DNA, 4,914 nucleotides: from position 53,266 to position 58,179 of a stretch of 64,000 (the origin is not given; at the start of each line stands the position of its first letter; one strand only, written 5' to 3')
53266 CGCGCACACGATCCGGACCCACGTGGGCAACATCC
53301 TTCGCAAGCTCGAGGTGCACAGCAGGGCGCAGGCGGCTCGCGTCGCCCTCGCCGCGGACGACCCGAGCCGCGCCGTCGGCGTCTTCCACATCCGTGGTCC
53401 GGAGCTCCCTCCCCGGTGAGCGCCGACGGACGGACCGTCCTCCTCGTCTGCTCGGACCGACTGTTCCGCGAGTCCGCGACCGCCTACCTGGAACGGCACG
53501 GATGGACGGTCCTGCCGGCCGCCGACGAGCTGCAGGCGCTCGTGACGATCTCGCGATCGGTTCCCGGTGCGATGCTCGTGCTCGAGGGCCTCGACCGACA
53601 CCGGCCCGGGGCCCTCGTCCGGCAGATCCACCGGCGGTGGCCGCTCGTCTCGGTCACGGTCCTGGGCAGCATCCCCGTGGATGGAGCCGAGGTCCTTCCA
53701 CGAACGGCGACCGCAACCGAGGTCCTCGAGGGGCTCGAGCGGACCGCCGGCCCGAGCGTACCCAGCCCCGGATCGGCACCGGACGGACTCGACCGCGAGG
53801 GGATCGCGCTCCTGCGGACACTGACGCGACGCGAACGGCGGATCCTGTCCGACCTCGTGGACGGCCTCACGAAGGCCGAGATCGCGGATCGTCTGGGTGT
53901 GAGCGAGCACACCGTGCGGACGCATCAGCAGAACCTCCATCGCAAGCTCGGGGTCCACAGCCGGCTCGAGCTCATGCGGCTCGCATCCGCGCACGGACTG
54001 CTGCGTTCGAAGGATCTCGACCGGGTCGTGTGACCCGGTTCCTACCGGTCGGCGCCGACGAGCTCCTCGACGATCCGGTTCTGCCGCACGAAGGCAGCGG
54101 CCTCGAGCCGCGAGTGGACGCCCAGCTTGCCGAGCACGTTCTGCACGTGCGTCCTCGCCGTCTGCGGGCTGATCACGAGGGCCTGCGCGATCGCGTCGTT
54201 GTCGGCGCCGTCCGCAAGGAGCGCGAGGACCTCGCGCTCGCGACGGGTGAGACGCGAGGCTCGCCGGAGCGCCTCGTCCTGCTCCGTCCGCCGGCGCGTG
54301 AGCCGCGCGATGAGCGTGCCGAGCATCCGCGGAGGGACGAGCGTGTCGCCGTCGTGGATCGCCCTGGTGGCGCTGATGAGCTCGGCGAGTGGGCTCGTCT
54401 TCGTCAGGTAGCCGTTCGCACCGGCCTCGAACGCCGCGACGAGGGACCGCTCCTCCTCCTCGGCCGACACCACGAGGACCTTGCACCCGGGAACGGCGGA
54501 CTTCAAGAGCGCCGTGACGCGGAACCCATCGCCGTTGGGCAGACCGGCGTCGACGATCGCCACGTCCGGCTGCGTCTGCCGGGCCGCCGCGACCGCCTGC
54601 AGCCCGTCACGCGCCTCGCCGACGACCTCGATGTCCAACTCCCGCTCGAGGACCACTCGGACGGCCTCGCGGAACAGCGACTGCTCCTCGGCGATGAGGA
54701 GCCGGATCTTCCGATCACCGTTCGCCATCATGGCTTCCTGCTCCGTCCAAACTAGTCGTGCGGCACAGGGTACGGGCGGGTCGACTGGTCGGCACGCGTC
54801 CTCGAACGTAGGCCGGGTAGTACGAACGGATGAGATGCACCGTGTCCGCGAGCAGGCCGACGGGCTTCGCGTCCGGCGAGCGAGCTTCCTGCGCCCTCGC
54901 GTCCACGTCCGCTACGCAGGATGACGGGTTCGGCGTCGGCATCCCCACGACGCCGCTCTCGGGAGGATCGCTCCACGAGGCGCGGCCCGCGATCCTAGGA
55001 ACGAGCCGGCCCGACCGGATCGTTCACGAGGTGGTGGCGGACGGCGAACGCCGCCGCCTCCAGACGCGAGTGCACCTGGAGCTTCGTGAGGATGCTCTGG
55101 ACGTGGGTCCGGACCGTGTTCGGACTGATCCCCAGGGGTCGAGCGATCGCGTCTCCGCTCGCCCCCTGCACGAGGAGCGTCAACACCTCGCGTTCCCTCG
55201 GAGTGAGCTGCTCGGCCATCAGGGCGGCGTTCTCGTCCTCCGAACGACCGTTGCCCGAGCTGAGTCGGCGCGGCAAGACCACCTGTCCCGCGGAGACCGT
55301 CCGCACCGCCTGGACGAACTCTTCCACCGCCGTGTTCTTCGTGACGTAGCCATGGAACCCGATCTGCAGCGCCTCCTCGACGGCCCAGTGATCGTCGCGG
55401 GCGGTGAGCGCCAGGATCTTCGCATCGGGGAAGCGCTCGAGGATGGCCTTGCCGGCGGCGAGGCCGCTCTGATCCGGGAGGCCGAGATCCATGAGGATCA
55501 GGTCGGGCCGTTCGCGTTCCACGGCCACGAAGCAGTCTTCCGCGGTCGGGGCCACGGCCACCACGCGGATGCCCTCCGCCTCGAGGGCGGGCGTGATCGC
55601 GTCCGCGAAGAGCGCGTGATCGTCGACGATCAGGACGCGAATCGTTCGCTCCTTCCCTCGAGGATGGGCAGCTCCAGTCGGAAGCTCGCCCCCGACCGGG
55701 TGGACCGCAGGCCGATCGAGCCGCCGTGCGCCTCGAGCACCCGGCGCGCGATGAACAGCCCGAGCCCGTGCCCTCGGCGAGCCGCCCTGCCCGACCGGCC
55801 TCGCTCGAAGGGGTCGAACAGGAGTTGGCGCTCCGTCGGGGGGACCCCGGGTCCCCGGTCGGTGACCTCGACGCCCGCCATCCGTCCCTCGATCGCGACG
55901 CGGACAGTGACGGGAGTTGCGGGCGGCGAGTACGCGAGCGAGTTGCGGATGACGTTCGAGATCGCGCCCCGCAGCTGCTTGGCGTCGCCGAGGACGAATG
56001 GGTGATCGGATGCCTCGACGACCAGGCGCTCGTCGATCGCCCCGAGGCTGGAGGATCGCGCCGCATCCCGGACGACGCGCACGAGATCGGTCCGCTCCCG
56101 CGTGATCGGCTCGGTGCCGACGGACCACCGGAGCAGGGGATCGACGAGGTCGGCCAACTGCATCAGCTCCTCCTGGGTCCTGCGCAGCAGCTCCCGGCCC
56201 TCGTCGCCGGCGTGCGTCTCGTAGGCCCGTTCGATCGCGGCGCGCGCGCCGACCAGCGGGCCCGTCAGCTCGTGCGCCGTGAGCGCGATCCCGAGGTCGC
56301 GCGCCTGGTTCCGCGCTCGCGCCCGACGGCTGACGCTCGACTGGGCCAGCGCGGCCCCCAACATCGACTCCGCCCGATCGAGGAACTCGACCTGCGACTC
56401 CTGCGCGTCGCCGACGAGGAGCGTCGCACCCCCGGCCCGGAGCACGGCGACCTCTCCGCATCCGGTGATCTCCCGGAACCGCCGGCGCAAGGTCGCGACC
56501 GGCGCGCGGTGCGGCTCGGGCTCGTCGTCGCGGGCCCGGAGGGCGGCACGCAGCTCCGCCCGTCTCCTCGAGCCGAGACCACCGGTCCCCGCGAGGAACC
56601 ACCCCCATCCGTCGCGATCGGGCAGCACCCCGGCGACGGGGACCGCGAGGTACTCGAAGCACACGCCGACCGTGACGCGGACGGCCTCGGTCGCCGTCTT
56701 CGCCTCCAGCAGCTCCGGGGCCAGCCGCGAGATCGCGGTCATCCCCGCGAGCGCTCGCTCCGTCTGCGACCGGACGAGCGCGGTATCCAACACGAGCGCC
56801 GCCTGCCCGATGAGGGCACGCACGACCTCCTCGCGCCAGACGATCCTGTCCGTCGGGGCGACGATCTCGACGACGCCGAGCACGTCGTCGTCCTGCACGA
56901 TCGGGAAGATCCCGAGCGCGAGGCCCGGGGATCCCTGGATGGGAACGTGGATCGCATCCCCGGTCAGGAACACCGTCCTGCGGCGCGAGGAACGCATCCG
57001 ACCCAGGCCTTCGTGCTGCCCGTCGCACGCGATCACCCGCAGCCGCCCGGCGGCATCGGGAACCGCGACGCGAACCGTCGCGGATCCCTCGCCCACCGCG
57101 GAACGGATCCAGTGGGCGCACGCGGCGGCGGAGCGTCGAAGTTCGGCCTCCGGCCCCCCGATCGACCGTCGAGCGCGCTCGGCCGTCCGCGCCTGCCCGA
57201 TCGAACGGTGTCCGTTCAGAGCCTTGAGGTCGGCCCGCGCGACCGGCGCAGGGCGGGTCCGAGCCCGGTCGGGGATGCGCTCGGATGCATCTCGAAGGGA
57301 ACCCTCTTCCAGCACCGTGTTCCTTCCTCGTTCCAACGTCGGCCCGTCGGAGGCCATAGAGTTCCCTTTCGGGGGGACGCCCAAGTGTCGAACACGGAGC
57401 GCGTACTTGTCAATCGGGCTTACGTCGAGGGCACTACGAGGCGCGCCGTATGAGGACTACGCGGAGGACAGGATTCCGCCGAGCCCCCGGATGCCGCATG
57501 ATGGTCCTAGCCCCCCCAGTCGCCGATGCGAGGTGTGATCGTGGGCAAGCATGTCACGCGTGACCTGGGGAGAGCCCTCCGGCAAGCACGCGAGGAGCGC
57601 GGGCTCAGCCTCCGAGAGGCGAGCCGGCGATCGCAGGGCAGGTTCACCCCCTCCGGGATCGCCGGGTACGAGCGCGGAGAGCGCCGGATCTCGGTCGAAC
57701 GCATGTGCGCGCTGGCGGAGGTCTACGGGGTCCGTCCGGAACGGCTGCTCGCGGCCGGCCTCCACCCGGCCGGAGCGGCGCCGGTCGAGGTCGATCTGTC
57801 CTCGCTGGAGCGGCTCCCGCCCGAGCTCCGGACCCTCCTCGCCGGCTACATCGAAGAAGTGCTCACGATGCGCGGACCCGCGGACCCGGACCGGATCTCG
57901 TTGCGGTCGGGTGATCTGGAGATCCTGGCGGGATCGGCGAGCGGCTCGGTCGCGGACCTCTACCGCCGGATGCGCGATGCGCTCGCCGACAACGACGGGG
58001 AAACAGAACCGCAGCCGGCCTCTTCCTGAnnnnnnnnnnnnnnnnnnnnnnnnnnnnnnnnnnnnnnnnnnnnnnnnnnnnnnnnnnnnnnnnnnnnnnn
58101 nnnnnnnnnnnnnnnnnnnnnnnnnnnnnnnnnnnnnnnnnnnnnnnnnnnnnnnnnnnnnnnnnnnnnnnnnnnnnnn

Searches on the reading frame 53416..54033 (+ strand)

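Call 9: search_protein_families(library=pfam, proteins=[window:53416-54033:+], max_evalue=0.001)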
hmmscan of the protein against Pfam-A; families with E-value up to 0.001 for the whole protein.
window:53416-54033:+ (205 aa): 4 families
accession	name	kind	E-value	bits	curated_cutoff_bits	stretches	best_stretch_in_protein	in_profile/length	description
PF00196.25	GerE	-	7.8e-19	67.5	23.5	1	135-190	2-57/57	Bacterial regulatory proteins, luxR family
PF08281.18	Sigma70_r4_2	-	5.8e-07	29.5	25.7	1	131-170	6-46/54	Sigma-70, region 4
PF04545.22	Sigma70_r4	-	2.9e-06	27.1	24.1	1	132-172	1-42/50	Sigma-70, region 4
PF13384.12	HTH_23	-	2.8e-05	24.2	24.6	1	137-168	3-35/50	Homeodomain-like domain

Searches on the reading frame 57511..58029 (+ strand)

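Call 9: search_protein_families(library=pfam, proteins=[window:57511-58029:+], max_evalue=0.001)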
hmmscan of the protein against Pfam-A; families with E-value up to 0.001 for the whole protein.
window:57511-58029:+ (172 aa): 4 families
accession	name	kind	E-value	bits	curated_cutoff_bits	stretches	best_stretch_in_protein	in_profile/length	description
PF01381.28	HTH_3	-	1.2e-12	48.1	23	1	23-78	1-54/55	Helix-turn-helix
PF13560.12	HTH_31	-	3.4e-11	43.7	27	1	18-79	1-60/64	Helix-turn-helix domain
PF12844.13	HTH_19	-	7.8e-07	29.4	30.2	1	20-81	1-60/64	Helix-turn-helix domain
PF21179.3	BldD-like_C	-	0.00015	21.9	27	0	94-155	4-65/70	DNA-binding protein BldD-like, C-terminal domain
